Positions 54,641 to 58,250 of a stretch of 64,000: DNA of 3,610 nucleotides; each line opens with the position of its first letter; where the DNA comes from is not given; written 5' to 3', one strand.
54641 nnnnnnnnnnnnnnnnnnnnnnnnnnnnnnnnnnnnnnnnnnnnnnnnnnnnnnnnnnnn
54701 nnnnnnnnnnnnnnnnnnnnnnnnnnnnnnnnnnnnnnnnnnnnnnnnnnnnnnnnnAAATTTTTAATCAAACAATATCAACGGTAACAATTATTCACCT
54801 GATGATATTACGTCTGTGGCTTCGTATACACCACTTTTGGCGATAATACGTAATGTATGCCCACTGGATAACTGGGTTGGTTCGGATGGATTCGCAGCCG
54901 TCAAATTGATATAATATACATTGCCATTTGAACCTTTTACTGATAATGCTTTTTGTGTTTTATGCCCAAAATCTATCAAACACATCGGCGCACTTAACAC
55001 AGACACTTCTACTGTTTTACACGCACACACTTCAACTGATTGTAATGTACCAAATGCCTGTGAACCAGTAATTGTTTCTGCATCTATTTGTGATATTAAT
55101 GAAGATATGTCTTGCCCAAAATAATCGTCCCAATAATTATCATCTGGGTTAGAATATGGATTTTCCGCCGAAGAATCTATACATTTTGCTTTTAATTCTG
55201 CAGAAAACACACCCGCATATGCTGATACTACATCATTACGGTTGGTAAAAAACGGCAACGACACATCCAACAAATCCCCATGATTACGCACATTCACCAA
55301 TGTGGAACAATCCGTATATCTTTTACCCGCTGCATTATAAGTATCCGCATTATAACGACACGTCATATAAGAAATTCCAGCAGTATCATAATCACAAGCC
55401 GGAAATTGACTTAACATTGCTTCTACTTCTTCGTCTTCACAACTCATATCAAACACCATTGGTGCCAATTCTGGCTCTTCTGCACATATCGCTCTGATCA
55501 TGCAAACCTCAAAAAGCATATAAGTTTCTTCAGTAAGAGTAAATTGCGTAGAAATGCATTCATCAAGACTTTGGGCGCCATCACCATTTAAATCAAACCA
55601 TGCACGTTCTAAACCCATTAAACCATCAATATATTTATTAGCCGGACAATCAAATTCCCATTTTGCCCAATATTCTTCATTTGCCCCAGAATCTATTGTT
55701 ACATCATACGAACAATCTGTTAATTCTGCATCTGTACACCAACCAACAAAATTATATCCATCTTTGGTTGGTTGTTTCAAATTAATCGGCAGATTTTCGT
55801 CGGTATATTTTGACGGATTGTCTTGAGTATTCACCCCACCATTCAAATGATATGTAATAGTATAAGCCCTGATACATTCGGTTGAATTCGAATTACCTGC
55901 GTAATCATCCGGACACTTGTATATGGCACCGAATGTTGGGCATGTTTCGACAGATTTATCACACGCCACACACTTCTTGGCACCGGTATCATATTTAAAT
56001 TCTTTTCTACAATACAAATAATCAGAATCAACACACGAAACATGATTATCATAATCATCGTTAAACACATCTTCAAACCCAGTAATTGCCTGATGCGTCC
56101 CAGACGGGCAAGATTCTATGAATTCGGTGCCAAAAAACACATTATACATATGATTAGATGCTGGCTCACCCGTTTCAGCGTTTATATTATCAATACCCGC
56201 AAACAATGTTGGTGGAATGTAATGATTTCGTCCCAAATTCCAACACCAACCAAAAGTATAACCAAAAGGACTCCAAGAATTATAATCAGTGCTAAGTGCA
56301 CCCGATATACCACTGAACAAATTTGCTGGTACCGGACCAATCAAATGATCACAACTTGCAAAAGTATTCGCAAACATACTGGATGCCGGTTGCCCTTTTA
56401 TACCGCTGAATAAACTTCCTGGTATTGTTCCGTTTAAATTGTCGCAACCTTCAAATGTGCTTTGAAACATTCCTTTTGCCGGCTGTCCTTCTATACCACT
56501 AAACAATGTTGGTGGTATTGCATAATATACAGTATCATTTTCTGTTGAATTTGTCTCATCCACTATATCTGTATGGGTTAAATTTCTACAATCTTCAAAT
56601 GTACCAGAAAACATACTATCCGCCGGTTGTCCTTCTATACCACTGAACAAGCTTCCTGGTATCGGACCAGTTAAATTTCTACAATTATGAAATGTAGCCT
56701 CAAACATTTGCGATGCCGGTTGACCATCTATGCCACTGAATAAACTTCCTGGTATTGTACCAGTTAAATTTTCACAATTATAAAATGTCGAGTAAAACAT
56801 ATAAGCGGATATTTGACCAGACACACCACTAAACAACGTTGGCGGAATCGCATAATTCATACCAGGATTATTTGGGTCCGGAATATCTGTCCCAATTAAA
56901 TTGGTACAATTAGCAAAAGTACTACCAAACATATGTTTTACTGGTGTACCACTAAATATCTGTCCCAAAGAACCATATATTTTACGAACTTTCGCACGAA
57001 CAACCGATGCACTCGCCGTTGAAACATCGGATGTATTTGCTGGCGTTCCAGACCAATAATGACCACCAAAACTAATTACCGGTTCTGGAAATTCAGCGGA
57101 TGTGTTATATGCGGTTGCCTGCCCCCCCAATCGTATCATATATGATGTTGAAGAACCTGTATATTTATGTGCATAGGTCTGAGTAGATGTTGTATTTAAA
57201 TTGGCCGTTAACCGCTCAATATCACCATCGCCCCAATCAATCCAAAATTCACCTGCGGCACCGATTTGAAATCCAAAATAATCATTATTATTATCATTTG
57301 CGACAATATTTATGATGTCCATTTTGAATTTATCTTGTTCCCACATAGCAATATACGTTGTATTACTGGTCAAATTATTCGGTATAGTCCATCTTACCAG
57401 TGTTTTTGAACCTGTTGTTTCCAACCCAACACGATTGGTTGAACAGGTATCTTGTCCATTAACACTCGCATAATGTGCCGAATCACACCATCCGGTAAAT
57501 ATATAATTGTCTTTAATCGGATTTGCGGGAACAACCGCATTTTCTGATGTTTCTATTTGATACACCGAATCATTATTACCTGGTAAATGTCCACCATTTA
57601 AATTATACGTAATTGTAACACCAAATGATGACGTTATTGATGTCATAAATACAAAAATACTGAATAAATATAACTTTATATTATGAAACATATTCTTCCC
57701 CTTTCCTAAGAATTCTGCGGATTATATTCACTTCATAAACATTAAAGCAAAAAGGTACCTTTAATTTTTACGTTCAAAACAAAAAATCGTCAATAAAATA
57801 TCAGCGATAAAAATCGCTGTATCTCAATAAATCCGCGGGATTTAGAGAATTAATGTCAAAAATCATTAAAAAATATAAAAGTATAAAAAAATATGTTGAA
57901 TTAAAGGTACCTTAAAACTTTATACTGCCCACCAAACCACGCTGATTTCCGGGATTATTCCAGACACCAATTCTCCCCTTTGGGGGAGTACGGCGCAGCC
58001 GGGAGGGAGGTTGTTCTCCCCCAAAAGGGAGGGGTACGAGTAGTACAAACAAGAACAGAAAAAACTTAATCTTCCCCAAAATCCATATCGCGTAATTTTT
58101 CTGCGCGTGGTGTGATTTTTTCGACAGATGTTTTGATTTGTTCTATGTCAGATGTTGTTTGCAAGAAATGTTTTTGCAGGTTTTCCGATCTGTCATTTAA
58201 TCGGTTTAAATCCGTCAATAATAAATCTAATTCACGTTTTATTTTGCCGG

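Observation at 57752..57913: Second copy of the switch with perfect IRs: evidence for a multi-locus, trans-acting inversion system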

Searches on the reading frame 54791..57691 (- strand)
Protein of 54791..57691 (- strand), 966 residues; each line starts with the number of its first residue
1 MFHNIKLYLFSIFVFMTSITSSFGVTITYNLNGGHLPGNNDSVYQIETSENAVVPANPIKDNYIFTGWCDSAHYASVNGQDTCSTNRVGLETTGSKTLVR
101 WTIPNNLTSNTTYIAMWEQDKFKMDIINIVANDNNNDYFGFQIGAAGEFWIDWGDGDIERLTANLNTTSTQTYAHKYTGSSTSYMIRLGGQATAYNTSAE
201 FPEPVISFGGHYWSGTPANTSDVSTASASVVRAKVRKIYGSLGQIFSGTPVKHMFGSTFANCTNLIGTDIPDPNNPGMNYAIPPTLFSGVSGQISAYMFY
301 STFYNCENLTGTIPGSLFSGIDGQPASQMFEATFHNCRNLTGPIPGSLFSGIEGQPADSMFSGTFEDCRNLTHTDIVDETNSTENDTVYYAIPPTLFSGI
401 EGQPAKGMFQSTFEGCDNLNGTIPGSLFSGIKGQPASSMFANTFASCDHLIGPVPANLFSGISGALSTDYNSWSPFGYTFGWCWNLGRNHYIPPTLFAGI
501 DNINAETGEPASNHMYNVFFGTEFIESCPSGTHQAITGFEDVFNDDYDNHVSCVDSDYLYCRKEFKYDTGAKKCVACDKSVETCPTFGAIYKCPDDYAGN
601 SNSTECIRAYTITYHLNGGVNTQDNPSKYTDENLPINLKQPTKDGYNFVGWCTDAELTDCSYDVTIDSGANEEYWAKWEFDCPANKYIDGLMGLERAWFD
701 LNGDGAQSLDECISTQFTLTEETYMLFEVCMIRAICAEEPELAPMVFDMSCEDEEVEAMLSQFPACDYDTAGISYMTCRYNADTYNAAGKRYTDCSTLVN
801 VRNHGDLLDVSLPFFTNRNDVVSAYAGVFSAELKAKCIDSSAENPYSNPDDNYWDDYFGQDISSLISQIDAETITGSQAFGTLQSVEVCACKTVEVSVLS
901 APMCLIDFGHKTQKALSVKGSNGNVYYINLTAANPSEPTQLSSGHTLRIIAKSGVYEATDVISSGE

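Call 10: search_protein_families(library=pfam, proteins=[window:54791-57691:-], max_evalue=0.01)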
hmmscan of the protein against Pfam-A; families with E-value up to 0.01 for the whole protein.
window:54791-57691:- (966 aa): 1 family
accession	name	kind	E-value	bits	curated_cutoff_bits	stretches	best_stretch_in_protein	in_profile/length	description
PF09479.16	Flg_new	-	3.7e-19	69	27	2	610-665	1-51/65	Listeria-Bacteroides repeat domain (List_Bact_rpt)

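Call 11: find_encoding_contigs(protein=window:54791-57691:-, flank=3000, max_places=10)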
Protein window:54791-57691:- (966 aa): no gene with exactly this product is on record in the collection.

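Call 67: find_homologous_proteins(query=window:54791-57691:-, max_evalue=1e-30)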
Query window:54791-57691:- (966 aa): 447 proteins with E <= 1e-30 among 8000 candidates; the best 120 are listed.
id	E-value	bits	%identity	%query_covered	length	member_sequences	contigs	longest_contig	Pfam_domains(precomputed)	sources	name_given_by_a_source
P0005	2.0e-235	802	44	39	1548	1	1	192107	PF00801.27,PF18911.7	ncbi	-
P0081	2.3e-212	726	37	41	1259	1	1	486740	PF00801.27,PF18911.7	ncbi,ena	-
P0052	1.2e-204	700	45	34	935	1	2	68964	-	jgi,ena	-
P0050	5.9e-200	685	48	35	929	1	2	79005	-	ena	-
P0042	6.4e-200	685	47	33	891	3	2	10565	-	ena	-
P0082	3.2e-199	682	41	41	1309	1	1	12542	-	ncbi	-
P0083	1.1e-193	664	37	39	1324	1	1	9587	-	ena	-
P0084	1.8e-192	660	39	41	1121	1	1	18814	-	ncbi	-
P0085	1.1e-187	644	52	28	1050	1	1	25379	-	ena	-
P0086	5.8e-186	639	38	42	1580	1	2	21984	PF00801.27,PF18911.7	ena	-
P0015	3.6e-185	636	40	45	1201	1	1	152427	PF00801.27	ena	-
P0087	7.9e-178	612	37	46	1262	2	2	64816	PF00801.27,PF18911.7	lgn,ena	-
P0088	4.1e-177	609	35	55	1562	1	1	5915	PF09479.17,PF00801.27,PF18911.7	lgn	-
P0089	4.4e-176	606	33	46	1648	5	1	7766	PF09479.17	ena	-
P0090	8.7e-176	605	39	44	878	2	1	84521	-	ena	-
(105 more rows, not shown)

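Call 74: find_encoding_contigs(protein=window:54791-57646:-, flank=3000, max_places=10)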
Protein window:54791-57646:- (951 aa): no gene with exactly this product is on record in the collection.

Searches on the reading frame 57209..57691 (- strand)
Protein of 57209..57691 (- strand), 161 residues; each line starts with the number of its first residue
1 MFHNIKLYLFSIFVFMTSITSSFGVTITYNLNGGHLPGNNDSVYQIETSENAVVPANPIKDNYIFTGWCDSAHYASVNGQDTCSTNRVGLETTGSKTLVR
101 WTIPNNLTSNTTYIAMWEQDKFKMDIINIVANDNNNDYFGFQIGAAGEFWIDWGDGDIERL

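Call 20: find_homologous_proteins(query=window:57209-57691:-, max_evalue=0.00001)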
Query seq(161 aa): 10 candidates shared short words with the query, none scored E <= 0.00001.

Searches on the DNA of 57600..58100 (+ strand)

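Call 30: search_rna_families(source=window, start=57600, end=58100, threshold=evalue, max_evalue=1)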
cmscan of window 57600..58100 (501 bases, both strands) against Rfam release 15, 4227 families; matches with E-value up to 1: 1.
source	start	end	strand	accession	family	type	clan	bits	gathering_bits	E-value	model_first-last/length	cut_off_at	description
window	57969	58012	+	RF01762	whalefall-1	Gene; sRNA;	-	14.9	37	0.47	1-56/56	no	Whalefall-1 RNA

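Call 76: search_dna_similar(query=window:57692-58066:+, collection=plasmids, mode=distant, max_rows=5)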
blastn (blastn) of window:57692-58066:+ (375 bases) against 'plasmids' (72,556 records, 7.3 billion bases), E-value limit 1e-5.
No match.

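Call 77: search_dna_similar(query=window:57692-58066:+, collection=phages, mode=distant, max_rows=5)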
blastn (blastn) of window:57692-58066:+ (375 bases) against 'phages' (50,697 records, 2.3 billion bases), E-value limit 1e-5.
No match.
